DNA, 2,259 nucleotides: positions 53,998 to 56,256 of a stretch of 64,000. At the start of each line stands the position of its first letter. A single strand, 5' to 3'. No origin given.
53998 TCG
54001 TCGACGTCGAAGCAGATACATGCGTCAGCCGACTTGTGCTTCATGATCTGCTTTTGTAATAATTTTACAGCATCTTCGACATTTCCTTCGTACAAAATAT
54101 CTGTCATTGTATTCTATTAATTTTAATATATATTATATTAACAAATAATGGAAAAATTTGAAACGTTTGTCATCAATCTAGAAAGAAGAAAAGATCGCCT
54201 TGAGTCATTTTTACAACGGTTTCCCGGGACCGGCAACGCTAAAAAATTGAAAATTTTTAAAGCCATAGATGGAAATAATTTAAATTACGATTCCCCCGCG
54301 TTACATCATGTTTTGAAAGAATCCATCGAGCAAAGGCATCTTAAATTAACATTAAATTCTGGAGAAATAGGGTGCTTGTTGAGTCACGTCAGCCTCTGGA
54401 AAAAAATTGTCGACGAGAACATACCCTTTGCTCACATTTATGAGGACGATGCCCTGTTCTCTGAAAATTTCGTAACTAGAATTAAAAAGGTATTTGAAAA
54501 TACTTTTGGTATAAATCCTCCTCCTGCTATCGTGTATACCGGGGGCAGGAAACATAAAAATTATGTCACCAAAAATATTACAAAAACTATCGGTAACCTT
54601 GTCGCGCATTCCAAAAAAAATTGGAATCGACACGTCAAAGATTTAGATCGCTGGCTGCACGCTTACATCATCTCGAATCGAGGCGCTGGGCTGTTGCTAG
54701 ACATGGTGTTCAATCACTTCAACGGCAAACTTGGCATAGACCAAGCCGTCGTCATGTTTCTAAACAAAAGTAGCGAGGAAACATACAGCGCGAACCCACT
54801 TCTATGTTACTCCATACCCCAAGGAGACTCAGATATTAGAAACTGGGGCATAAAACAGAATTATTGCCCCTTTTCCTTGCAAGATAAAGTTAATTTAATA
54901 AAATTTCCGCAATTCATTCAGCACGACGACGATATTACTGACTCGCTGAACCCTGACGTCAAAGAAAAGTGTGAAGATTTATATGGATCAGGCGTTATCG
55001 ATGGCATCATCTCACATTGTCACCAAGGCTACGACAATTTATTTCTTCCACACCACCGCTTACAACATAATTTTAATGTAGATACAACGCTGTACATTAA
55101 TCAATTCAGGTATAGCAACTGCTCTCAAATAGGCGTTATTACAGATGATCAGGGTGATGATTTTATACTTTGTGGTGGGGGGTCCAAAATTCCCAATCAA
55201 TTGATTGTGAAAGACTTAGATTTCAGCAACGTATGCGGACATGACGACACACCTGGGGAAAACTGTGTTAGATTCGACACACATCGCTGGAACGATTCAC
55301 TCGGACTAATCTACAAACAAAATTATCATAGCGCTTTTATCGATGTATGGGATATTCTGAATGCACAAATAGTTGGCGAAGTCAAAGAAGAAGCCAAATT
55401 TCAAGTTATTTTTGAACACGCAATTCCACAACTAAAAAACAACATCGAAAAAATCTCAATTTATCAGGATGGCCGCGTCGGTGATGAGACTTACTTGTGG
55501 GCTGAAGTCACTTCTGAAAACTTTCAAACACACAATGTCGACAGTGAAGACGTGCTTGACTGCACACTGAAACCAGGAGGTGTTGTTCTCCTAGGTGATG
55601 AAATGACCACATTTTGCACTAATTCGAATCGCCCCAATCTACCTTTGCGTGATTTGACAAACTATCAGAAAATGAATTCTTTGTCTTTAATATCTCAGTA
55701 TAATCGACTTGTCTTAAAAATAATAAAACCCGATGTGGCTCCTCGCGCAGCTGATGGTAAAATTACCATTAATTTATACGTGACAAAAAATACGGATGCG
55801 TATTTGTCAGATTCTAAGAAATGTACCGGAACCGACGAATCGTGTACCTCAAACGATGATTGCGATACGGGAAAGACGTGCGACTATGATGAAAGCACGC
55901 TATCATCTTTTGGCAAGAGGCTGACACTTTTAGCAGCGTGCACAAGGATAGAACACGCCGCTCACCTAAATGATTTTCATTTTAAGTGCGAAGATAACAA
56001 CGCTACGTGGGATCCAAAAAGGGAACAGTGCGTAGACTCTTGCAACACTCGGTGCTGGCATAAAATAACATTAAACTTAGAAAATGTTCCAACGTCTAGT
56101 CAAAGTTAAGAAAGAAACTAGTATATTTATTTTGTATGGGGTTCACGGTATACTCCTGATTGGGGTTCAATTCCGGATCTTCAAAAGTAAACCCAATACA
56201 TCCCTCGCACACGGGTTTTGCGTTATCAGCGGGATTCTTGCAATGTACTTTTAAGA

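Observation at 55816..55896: Cys module shared between the GT25 fusion enzyme and the convergent giant protein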

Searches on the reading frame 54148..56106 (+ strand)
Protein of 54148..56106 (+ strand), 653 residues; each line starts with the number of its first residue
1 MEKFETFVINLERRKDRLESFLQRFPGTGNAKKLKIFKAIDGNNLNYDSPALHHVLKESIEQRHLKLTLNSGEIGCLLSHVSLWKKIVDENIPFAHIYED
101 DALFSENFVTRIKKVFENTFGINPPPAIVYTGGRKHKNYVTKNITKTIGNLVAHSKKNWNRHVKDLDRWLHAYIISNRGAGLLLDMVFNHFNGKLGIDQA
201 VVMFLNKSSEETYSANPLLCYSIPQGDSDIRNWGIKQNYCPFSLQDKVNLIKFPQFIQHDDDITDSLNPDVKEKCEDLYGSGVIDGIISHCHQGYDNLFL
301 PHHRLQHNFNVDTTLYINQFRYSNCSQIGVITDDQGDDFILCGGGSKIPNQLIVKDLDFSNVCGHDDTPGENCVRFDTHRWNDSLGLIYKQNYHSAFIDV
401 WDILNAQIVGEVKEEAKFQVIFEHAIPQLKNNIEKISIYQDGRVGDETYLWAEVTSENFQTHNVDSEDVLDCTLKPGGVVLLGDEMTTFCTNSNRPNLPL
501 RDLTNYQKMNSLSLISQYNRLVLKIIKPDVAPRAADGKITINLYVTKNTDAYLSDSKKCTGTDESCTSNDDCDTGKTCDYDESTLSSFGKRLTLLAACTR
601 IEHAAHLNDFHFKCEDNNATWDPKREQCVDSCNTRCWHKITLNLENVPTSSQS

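Call 5: search_protein_families(library=pfam, proteins=[window:54148-56106:+], max_evalue=0.1)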
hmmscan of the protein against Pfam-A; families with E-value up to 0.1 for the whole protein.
window:54148-56106:+ (653 aa): 1 family
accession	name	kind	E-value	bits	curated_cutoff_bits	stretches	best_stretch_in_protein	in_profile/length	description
PF01755.23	Glyco_transf_25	-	1.6e-27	97.1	24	1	5-187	3-188/199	Glycosyltransferase family 25 (LPS biosynthesis protein)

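Call 7: find_related_loci(query=window:54148-56106:+, collection=viral_contigs, flank=10000)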
Query window:54148-56106:+ (653 aa) in viral_contigs; peptide patterns used: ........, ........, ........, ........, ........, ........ (x = any residue, [..] = any of these).
3 stretches matched a pattern; 2 encode a relative of the query (tblastn E <= 1e-3); 2 distinct loci.
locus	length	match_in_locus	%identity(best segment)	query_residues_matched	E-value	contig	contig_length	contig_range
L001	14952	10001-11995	93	1-653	0e+0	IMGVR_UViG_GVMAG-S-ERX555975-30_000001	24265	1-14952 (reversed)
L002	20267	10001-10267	36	7-103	1e-7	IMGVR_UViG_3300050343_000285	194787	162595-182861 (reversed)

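Call 8: find_homologous_proteins(query=window:54148-56106:+)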
Query window:54148-56106:+ (653 aa): 6 proteins with E <= 0.001 among 5023 candidates.
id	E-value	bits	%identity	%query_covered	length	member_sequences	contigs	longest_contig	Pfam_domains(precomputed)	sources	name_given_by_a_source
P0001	0.0e+0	1427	93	100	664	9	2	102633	PF01755.24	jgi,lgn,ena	-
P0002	1.6e-206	706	54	99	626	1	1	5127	PF01755.24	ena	-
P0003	6.5e-34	135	34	35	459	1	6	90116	PF01755.24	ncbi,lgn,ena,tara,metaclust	tara:strand:- start:3628 stop:5007 length:1380 start_codon:yes stop_codon:yes gene_type:complete|met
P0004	1.2e-33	134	37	35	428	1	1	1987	PF01755.24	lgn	-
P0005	5.9e-17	79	27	36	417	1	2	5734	PF01755.24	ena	-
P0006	9.7e-7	45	29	24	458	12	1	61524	PF01755.24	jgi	jgi:glycosyl transferase family 25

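Call 18: find_encoding_contigs(protein=P0002, flank=10000)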
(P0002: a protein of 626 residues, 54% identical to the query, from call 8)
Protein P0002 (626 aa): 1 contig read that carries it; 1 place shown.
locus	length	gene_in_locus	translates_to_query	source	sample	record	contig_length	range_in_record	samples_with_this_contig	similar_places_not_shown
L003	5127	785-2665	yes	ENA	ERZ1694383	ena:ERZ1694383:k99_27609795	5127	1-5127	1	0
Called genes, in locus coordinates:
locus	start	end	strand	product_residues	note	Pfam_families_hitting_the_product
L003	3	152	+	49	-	?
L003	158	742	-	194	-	PF03767:Acid_phosphat_B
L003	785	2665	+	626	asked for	PF01755:Glyco_transf_25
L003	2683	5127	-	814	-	?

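Call 19: find_encoding_contigs(protein=P0001, flank=10000)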
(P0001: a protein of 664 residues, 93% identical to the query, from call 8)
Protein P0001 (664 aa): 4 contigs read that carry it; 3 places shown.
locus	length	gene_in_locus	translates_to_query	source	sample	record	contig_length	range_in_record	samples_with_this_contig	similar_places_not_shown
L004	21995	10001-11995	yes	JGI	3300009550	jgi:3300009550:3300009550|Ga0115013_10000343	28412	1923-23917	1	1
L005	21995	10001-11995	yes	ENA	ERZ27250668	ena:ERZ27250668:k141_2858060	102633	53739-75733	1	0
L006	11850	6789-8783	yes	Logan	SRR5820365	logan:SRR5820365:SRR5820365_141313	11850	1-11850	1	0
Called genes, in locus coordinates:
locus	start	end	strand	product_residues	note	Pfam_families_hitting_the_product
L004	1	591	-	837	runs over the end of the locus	?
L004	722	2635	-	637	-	PF13365:Trypsin_2, PF00089:Trypsin, PF00595:PDZ (faint), PF13180:PDZ_2 (faint), PF17820:PDZ_6 (faint)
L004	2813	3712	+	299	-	-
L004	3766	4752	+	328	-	-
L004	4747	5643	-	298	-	PF01040:UbiA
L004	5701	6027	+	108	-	-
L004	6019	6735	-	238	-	-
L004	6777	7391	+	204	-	-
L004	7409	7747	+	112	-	-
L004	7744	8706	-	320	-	-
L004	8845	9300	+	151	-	PF00313:CSD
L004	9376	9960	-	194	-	PF03767:Acid_phosphat_B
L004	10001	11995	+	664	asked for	PF01755:Glyco_transf_25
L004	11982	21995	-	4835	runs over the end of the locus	?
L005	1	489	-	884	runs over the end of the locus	-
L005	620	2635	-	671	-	PF00089:Trypsin, PF13365:Trypsin_2, PF00595:PDZ (faint), PF13180:PDZ_2 (faint), PF17820:PDZ_6 (faint)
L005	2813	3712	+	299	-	-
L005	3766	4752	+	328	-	-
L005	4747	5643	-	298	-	PF01040:UbiA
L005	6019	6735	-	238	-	-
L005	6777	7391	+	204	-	-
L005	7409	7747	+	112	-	-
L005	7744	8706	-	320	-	-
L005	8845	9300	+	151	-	PF00313:CSD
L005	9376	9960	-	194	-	PF03767:Acid_phosphat_B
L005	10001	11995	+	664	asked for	PF01755:Glyco_transf_25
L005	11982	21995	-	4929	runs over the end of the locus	PF21722:Gly_rich_2 (faint)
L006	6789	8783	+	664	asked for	PF01755:Glyco_transf_25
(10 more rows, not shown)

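Call 42: predict_structure(alignment_id=A1)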
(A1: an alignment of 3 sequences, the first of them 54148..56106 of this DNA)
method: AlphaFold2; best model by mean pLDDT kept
length: 653 residues; sequences in the alignment: 3
mean_pLDDT: 32.6   pTM: 0.21
mean pLDDT of the five models: 32.6, 29.2, 28.1, 27.2, 27.1
residues with pLDDT >= 90: 0; 70-90: 0; 50-70: 1; < 50: 652
segments of 3 or more residues with pLDDT < 50: 1-620, 622-653
pLDDT, mean of each block of 10 residues (from residue 1): 33 37 35 33 38 42 41 39 43 41 37 41 35 29 28 29 26 27 31 29 26 27 26 26 26 26 36 42 40 33 29 26 29 34 27 28 33 27 27 28 32 27 25 24 23 24 27 32 32 28 25 26 34 43 38 38 45 42 33 29 32 44 45 38 44 32
secondary structure, 60 per line:
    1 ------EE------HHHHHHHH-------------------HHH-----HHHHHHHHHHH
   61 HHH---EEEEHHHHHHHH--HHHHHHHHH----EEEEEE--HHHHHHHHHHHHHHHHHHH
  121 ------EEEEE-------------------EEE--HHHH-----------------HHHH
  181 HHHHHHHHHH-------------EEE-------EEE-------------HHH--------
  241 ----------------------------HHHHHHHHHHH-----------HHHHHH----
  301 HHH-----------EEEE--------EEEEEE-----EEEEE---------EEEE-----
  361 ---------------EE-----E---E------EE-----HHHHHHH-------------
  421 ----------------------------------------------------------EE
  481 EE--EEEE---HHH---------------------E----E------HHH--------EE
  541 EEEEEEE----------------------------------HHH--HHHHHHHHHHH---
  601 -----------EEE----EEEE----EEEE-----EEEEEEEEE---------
elements in order: H15-22 H50-63 E67-70 H71-78 H81-89 E94-99 H102-120 E127-131 E151-153 H156-159 H177-190 E204-206 E214-216 H269-279 H291-296 E315-318 E327-332 E338-342 E352-355 H401-407 E479-482 E485-488 E539-547 H587-597 E612-614 E619-622 E627-630 E636-644

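Call 43: find_related_loci(query=A1, collection=metagenome_contigs, flank=10000)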
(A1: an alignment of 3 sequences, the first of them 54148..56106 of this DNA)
Query A1 (653 aa) in metagenome_contigs; peptide patterns used: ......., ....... (x = any residue, [..] = any of these).
599 stretches matched a pattern (row limit reached: there are more); 32 encode a relative of the query (tblastn E <= 1e-3); 32 distinct loci.
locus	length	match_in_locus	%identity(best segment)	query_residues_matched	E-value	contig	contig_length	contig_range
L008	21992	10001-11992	93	1-653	0e+0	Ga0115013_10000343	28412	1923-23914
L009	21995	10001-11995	93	1-653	0e+0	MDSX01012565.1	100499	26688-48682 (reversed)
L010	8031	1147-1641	30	3-189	6e-19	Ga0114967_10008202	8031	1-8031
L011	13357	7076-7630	27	2-209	2e-14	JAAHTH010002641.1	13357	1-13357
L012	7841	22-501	33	8-187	3e-14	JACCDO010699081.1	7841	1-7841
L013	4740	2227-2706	33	8-187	2e-14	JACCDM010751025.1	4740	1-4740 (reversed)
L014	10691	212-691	31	8-187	8e-14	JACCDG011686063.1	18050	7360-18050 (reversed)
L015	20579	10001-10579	29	7-220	3e-13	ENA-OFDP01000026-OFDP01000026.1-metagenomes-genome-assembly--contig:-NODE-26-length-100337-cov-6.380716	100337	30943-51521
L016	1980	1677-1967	35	3-104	7e-13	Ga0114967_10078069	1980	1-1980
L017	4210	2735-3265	28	2-188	1e-12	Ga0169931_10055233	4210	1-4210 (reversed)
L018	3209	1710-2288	27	5-188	3e-12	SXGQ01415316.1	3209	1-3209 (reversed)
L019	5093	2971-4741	29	3-187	3e-12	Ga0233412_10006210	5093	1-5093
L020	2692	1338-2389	35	5-107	3e-12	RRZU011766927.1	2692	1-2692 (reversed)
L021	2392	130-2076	27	2-220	1e-11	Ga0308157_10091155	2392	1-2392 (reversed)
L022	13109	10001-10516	28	7-187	2e-11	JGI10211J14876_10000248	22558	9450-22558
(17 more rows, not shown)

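Call 55: search_solved_structures(query=window:54148-56106:+, max_evalue=1)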
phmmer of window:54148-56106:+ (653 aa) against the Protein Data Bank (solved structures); distinct sequences matched with E-value up to 1: 8.
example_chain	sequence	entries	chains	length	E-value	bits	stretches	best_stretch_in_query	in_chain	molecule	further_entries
9u7j_a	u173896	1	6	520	1.2e-12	50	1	5-213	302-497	Procollagen galactosyltransferase 1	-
9evj_A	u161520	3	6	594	1.4e-12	49.8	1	5-213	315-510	Procollagen galactosyltransferase 1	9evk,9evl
9u7h_A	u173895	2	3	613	1.5e-12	49.7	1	5-213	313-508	Procollagen galactosyltransferase 1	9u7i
9crz_A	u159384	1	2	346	1.7e-12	49.5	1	2-278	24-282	Putative glycosyltransferase R655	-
8zgc_U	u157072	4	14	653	1.7e-12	49.5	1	5-213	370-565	Procollagen galactosyltransferase 1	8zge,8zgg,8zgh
8xlz_A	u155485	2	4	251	7.3e-08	34.2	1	68-108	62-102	Glycosyltransferase family 25 protein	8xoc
8xc8_A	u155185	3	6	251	1e-07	33.7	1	68-108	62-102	Glycosyltransferase family 25 protein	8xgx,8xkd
1noc_B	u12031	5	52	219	0.79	11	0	81-132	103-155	TYPE 1 CHLORAMPHENICOL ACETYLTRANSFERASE | Chloramphenicol acetyltransferase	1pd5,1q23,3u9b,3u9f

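Call 72: search_protein_families(library=phrogs, proteins=[window:54148-56106:+], max_evalue=0.01)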
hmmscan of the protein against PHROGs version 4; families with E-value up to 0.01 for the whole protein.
window:54148-56106:+ (653 aa): 3 families
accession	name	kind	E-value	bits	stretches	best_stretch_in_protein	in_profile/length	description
phrog_2835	-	moron, auxiliary metabolic gene and host takeover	9.3e-11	42.5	1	5-107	18-111/280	glucosyltransferase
phrog_61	-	moron, auxiliary metabolic gene and host takeover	3.2e-06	27.4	1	6-117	3-111/689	2OG-Fe(II) oxygenase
phrog_854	-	moron, auxiliary metabolic gene and host takeover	0.00011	23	1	68-211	30-161/211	glucosyltransferase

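Call 87: search_protein_families(library=ncbifam, proteins=[window:54148-56106:+], max_evalue=10)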
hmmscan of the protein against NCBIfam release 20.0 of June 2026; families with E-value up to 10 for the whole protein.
window:54148-56106:+ (653 aa): 2 families
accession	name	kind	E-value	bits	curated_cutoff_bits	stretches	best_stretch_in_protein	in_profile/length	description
TIGR04087.1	YqxM_for_SipW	equivalog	0.015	14.9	80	1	539-621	29-107/186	amyloid fiber anchoring/assembly protein TapA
NF003655.0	PRK05287.1-3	equivalog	0.017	14.8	271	1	39-104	125-190/245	cell division protein ZapD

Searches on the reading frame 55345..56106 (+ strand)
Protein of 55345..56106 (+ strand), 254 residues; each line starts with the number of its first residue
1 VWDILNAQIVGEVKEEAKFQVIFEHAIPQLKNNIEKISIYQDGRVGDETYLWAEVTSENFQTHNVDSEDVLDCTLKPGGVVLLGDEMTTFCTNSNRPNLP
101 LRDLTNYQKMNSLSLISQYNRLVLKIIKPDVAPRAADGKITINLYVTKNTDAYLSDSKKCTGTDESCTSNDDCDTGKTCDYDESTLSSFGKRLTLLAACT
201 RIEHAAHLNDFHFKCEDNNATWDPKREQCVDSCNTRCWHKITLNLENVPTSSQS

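Call 92: find_related_loci(query=window:55345-56106:+, collection=viral_contigs, flank=10000)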
Query window:55345-56106:+ (254 aa) in viral_contigs; peptide patterns used: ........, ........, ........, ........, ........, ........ (x = any residue, [..] = any of these).
4 stretches matched a pattern; 1 encode a relative of the query (tblastn E <= 1e-3); 1 distinct loci.
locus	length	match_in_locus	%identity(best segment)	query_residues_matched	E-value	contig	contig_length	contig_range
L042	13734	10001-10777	92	1-254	8e-159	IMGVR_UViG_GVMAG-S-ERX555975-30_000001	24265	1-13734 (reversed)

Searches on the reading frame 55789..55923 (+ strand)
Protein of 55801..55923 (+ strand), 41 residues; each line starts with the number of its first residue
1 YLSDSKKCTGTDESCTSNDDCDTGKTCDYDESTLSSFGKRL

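Call 13: search_protein_families(library=pfam, proteins=[window:55801-55923:+], max_evalue=10)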
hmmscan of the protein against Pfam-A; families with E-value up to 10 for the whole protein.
seq(41 aa): 2 families
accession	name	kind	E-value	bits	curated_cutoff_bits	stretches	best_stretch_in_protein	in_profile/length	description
PF23416.1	DUF7107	-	0.22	12.3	24.6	1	9-30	23-44/48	Domain of unknown function (DUF7107)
PF08087.16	Toxin_18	-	5.6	7.5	24.3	0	22-31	5-14/31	Conotoxin O-superfamily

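Call 35: find_homologous_proteins(query=A4, max_evalue=10)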
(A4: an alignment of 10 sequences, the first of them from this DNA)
Query A4 (10 sequences): 12 candidates shared short words with the query, none scored E <= 10.

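Call 87: search_protein_families(library=ncbifam, proteins=[window:55801-55923:+], max_evalue=10)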
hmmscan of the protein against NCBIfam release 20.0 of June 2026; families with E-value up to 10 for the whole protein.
seq(41 aa): 1 family
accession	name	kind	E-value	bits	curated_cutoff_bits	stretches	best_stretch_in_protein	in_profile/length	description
TIGR04201.1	Myxo_Cys_RPT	repeat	0.21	11.8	25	1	14-28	4-18/22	Cys-rich repeat-containing protein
